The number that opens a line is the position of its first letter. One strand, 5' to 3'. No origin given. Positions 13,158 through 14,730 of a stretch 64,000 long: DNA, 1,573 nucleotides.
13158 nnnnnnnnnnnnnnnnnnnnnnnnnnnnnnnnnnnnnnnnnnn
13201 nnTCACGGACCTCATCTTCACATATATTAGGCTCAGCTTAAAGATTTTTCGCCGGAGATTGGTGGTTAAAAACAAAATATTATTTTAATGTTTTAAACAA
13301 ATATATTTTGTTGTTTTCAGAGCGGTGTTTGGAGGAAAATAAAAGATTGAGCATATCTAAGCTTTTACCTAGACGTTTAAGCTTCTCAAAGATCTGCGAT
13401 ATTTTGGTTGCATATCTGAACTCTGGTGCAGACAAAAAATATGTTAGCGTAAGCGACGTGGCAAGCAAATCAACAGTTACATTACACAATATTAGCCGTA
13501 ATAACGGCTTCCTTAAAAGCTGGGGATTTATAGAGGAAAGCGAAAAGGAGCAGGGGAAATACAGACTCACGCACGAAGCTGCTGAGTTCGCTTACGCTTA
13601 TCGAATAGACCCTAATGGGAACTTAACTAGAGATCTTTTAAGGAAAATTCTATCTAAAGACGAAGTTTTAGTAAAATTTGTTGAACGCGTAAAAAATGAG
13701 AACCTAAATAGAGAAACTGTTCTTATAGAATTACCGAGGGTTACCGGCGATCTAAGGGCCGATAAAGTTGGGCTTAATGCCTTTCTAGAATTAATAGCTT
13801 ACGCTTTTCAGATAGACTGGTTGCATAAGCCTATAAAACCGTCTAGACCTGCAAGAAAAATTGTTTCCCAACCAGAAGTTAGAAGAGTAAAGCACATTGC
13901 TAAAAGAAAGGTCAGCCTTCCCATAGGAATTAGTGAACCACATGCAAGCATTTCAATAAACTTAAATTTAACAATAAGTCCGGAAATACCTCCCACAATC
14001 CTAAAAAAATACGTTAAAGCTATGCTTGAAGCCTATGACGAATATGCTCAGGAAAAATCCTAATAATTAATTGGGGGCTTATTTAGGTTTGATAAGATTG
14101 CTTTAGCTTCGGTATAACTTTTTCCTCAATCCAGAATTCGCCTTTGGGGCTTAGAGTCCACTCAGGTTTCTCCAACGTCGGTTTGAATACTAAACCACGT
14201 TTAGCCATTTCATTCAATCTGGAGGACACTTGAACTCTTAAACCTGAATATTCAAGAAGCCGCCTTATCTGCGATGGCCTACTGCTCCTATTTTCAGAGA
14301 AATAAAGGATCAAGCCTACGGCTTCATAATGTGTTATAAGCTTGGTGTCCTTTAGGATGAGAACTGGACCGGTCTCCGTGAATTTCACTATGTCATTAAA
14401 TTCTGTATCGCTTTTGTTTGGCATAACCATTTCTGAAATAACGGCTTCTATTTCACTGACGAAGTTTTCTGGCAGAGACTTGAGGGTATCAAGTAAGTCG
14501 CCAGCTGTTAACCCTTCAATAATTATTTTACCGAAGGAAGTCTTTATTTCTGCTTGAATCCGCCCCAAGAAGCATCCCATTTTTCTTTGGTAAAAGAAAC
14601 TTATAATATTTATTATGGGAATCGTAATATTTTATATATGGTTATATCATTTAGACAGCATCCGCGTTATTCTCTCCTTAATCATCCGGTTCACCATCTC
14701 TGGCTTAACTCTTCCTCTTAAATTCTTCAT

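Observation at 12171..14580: Compact cluster of four related winged-helix proteins with no recognisable family or enzymatic partner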

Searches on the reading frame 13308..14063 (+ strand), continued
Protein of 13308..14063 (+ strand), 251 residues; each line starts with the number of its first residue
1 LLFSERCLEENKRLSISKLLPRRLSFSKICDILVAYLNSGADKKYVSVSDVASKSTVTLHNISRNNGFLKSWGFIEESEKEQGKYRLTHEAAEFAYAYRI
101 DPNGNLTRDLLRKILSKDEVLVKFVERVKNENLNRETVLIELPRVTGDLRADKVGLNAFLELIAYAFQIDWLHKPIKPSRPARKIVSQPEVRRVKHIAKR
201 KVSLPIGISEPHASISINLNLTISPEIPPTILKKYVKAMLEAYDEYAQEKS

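Call 74: search_protein_families(library=ncbifam, proteins=[L027:5724-6209:+, L027:3092-4570:-, L027:4567-5664:-], max_evalue=0.01)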
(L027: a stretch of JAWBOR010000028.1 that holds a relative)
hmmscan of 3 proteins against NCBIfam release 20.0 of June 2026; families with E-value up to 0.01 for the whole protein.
L027:5724-6209:+ (161 aa): 0 families

L027:3092-4570:- (492 aa): 11 families
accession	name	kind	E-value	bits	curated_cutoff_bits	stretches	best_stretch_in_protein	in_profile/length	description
NF053655.1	CedD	equivalog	3.4e-11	42.5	600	1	140-439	199-497/527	DNA-translocating ATPase CedD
NF042943.1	HerA_antiphage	equivalog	3.7e-10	39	800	2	362-471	432-551/566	anti-phage-associated helicase HerA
NF040937.1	HerA_Thermprot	equivalog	9.9e-09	34.1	800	1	154-478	135-470/487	DNA double-strand break repair helicase HerA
NF040819.1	helicase_HerA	equivalog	1.4e-08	33.8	970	2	146-210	142-207/561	DNA double-strand break repair helicase HerA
NF045975.1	VirB4_plasma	equivalog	4.1e-05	21.5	590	1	164-208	519-563/894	Mbov_0397 family ICE element conjugal transfer ATPase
NF045971.1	conju_CD1110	equivalog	6.7e-05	21.3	325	1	149-209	404-465/752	VirB4-like conjugal transfer ATPase, CD1110 family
TIGR02746.1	TraC-F-type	equivalog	0.00049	18.1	567.05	1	162-217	431-487/800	type IV secretion system protein TraC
NF052589.1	ArlH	equivalog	0.003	17.3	215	1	160-194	20-54/229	archaellum protein ArlH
NF047389.1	ATPase_Sll1717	subfamily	0.005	16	75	1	158-282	27-138/454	P-loop ATPase, Sll1717 family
NF041136.1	MrpORP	equivalog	0.0065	15.8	450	0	159-198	5-46/365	iron-sulfur cluster carrier protein MrpORP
TIGR01969.1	minD_arch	subfamily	0.0084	15.3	201.75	0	163-208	4-49/251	cell division ATPase MinD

L027:4567-5664:- (365 aa): 0 families

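Call 84: find_related_loci(query=A6, collection=metagenome_contigs, flank=6000)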
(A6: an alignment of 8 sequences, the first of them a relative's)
Query A6 (492 aa) in metagenome_contigs; peptide patterns used: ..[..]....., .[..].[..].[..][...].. (x = any residue, [..] = any of these).
600 stretches matched a pattern (row limit reached: there are more); 429 encode a relative of the query (tblastn E <= 1e-3); the best 80 are kept; 80 distinct loci.
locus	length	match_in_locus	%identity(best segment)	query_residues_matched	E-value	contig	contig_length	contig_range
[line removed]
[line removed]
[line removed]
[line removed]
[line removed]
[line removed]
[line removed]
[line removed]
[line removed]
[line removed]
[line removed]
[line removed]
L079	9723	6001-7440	68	3-484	0e+0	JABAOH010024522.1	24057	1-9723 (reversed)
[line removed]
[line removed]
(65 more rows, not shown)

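Call 111: search_protein_families(library=pfam, proteins=[L056:6424-7389:+, L055:4844-6580:+, L079:2978-3427:+], max_evalue=1)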
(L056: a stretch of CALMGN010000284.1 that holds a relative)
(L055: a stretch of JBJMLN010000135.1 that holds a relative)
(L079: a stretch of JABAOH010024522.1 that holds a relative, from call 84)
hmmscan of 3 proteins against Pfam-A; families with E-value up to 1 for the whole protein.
L056:6424-7389:+ (321 aa): 1 family
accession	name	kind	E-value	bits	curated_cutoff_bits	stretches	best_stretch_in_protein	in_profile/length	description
PF13643.11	DUF4145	-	0.036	14.6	23.1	1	214-282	9-73/88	Domain of unknown function (DUF4145)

L055:4844-6580:+ (578 aa): 2 families
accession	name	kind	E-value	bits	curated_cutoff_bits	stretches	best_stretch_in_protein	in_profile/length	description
PF19263.5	DUF5906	-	0.017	16.2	27.6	1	287-396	2-114/114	Family of unknown function (DUF5906)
PF25697.1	EBNA2_N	-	0.23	11.9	27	0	126-142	12-28/58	EBNA-2 N-terminal dimerization domain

L079:2978-3427:+ (149 aa): 1 family
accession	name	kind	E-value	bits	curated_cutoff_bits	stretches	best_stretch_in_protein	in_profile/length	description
PF03965.22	Penicillinase_R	-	0.00012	22.8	22.6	1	84-144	6-64/115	Penicillinase repressor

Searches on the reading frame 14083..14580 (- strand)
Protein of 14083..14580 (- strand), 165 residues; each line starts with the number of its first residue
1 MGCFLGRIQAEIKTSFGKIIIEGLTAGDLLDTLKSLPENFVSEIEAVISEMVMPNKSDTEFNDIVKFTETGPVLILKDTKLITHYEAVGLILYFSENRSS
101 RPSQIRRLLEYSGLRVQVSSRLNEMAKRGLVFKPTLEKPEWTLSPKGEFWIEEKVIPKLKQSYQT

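Call 3: search_protein_families(library=pfam, proteins=[window:14083-14580:-], max_evalue=10)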
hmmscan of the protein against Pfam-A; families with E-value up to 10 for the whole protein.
window:14083-14580:- (165 aa): 0 families

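Call 4: search_protein_families(library=ncbifam, proteins=[window:14083-14580:-], max_evalue=10)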
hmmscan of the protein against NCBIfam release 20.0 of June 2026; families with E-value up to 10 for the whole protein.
window:14083-14580:- (165 aa): 0 families

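Call 10: find_homologous_proteins(query=window:14083-14580:-)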
Query window:14083-14580:- (165 aa): 100 proteins with E <= 0.001 among 205 candidates.
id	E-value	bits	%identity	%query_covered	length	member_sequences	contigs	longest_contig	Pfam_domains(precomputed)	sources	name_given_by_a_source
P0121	1.3e-97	342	99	98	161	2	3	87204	-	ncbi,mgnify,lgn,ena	mgnify:CR=1 FL=1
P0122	3.1e-89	315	87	100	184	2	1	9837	-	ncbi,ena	-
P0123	1.9e-88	312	88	99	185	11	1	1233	-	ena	-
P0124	1.9e-70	254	77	94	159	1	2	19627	-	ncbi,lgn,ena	-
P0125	7.8e-67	242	69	95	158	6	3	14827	-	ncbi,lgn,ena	-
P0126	9.1e-67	242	72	95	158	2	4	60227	-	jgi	-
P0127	1.0e-66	242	70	96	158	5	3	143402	-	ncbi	ncbi:MAG: hypothetical protein QXK89_06885 [Candidatus Bathyarchaeia archaeon]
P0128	4.0e-66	240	69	98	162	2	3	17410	-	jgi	-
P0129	1.0e-64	235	70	96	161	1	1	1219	-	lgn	-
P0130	2.0e-63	231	66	99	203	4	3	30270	-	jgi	-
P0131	5.3e-63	229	68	95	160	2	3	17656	-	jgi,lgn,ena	-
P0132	1.8e-62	228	64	98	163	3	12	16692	-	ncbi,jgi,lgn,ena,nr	ncbi:MAG: hypothetical protein QW600_00695 [Candidatus Bathyarchaeia archaeon]|nr:hypothetical prote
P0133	1.5e-61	225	67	96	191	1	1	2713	-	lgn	-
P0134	2.6e-60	221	65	96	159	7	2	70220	-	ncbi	ncbi:MAG: hypothetical protein QXQ42_04385 [Candidatus Bathyarchaeia archaeon]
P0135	2.9e-59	217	63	96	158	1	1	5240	-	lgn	-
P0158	4.2e-42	162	49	97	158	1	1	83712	-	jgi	-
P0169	1.8e-39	153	45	97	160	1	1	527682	-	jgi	-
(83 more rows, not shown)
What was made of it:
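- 14083..14580 (-): Protein D, 165 aa (161 aa from the annotated start): distant paralog of A/B, encoded directly downstream of gatD-gatE on the same strand. Orthologs are 43-99% identical (call 10).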

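Call 15: find_encoding_contigs(protein=P0169, flank=10000, max_places=3)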
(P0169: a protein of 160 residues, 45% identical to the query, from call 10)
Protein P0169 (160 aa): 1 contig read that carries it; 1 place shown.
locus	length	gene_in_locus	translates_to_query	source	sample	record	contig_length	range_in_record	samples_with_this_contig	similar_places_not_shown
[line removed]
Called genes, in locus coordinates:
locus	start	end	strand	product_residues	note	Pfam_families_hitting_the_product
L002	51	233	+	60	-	-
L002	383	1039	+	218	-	PF00702:Hydrolase, PF12710:HAD, PF13419:HAD_2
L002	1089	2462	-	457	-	PF04894:Nre_N, PF04895:Nre_C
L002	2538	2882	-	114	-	-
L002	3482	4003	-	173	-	PF00210:Ferritin, PF02915:Rubrerythrin, PF23458:DUF7130 (weak), PF21349:RUBY_RBDX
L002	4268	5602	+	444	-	PF18195:GatD_N, PF00710:Asparaginase, PF17763:Asparaginase_C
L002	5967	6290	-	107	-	-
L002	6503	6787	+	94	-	-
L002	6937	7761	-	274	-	PF13230:GATase_4, PF13522:GATase_6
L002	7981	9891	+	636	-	PF02934:GatB_N, PF02938:GAD, PF02637:GatB_Yqey, PF09424:YqeY (faint)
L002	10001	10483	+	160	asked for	-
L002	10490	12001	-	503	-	PF01935:DUF87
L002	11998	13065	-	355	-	PF09376:NurA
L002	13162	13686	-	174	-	-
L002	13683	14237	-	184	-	-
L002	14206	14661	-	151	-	-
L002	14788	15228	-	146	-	PF00293:NUDIX, PF14815:NUDIX_4 (weak)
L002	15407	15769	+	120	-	-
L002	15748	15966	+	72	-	PF10049:DUF2283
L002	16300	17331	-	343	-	-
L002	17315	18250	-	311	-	-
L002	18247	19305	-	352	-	PF00149:Metallophos, PF12850:Metallophos_2 (weak)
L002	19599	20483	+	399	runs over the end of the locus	PF00149:Metallophos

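Call 19: find_encoding_contigs(protein=P0158, flank=8000, max_places=3)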
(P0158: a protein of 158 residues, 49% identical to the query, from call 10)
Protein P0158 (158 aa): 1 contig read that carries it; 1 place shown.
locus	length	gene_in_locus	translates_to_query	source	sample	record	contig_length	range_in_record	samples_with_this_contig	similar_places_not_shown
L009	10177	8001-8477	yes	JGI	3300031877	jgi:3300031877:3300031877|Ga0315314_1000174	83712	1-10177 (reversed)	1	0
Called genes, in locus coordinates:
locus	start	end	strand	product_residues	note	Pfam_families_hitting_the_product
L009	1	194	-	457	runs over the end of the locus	PF04894:Nre_N, PF04895:Nre_C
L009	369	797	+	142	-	-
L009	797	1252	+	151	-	-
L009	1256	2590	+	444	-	PF18195:GatD_N, PF00710:Asparaginase, PF17763:Asparaginase_C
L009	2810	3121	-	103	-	-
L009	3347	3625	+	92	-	-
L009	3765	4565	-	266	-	PF13230:GATase_4, PF13522:GATase_6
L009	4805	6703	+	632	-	PF02934:GatB_N, PF02938:GAD, PF02637:GatB_Yqey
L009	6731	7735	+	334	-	PF08240:ADH_N, PF00107:ADH_zinc_N, PF13602:ADH_zinc_N_2 (weak)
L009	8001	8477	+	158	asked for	-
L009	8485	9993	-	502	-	PF01935:DUF87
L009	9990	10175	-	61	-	?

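Call 31: search_solved_structures(query=A2, max_evalue=10)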
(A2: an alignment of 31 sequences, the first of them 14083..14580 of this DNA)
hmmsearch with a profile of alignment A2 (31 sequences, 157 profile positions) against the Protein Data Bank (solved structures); distinct sequences matched with E-value up to 10: 3.
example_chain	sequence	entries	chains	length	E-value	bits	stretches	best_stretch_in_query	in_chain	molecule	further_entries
9r2b_B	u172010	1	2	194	0.23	14.6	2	83-124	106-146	de novo-designed alpha-helical barrel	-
3qi7_A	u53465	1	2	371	0.28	14.3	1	31-74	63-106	Putative transcriptional regulator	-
1z7u_A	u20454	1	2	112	0.41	13.8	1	105-140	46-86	hypothetical protein EF0647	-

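Call 51: search_protein_families(library=pfam, proteins=[L002:10490-12001:-, L002:11998-13065:-], max_evalue=0.01)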
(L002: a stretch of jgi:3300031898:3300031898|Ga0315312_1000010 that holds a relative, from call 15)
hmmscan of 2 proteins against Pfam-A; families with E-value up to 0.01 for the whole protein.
L002:10490-12001:- (503 aa): 4 families
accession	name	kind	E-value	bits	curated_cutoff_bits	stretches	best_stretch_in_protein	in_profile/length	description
PF01935.23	DUF87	-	9.8e-11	42.6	23.2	1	135-330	9-212/220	Helicase HerA, central domain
PF05872.18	HerA_C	-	3.3e-05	23.2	22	0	152-196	24-66/502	Helicase HerA-like C-terminal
PF13401.12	AAA_22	-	0.0031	18.3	27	1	149-194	5-50/130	AAA domain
PF01580.24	FtsK_SpoIIIE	-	0.0045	16.9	24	0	120-186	12-78/221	FtsK/SpoIIIE family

L002:11998-13065:- (355 aa): 1 family
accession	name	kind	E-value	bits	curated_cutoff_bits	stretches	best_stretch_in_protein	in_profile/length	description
PF09376.16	NurA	-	1.9e-17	64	21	1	83-322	8-254/254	NurA domain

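Call 73: search_protein_families(library=padloc, proteins=[window:14083-14580:-, L002:10490-12001:-], max_evalue=0.01)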
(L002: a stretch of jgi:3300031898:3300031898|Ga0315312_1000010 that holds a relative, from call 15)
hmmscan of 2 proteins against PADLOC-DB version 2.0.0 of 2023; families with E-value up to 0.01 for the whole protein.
window:14083-14580:- (165 aa): 0 families

L002:10490-12001:- (503 aa): 12 families
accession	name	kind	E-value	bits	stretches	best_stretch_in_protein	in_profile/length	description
PDLC04105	HerA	-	1.5e-22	77.9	2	309-481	377-548/576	-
PDLC04106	HerA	-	6e-20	69.3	2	333-487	488-647/667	-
PDLC04100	HerA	-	1.3e-14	51.8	2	346-478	436-565/580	-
PDLC04140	mad8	-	6e-14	50.3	1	151-465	29-295/314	mads_8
PDLC02185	HerA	-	1.5e-13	48.4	2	345-476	441-569/585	-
PDLC04098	HerA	-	1.1e-12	45.3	1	311-475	484-655/686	-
PDLC04104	HerA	-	1.4e-11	41.8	1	313-483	182-351/379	-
PDLC04102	HerA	-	2.7e-11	40.6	1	307-470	461-620/654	-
PDLC04103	HerA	-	2.7e-11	40.5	2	362-481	449-569/579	-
PDLC01055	HerA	-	3.1e-10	37.5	1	305-472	376-527/532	Type III coevolved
PDLC04097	HerA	-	4.1e-08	30.3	1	380-477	502-602/618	-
PDLC02188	HerA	-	4.3e-07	27.2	1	351-477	429-551/578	-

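Call 74: search_protein_families(library=ncbifam, proteins=[L002:10490-12001:-, L002:11998-13065:-], max_evalue=0.01)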
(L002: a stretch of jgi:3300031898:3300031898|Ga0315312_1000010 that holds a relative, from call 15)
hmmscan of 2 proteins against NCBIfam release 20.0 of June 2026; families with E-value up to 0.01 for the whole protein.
L002:10490-12001:- (503 aa): 6 families
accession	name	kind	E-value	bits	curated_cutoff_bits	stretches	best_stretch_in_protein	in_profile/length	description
NF042943.1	HerA_antiphage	equivalog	4.3e-14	52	800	2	346-477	430-558/566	anti-phage-associated helicase HerA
NF040937.1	HerA_Thermprot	equivalog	1.3e-11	43.6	800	1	384-469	375-461/487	DNA double-strand break repair helicase HerA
NF053655.1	CedD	equivalog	7.3e-10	38.1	600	2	391-469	447-525/527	DNA-translocating ATPase CedD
NF040819.1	helicase_HerA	equivalog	1.2e-09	37.3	970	1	350-469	403-514/561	DNA double-strand break repair helicase HerA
NF042944.1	HerA_antiphage_2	equivalog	1.8e-06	27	850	1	351-470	429-543/576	anti-phage-associated helicase HerA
NF045975.1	VirB4_plasma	equivalog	0.00055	17.7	590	1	152-201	518-565/894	Mbov_0397 family ICE element conjugal transfer ATPase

L002:11998-13065:- (355 aa): 0 families

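Call 111: search_protein_families(library=pfam, proteins=[L002:14206-14670:-], max_evalue=1)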
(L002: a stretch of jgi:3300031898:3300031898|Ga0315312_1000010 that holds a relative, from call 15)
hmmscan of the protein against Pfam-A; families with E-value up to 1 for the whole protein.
L002:14206-14670:- (154 aa): 0 families
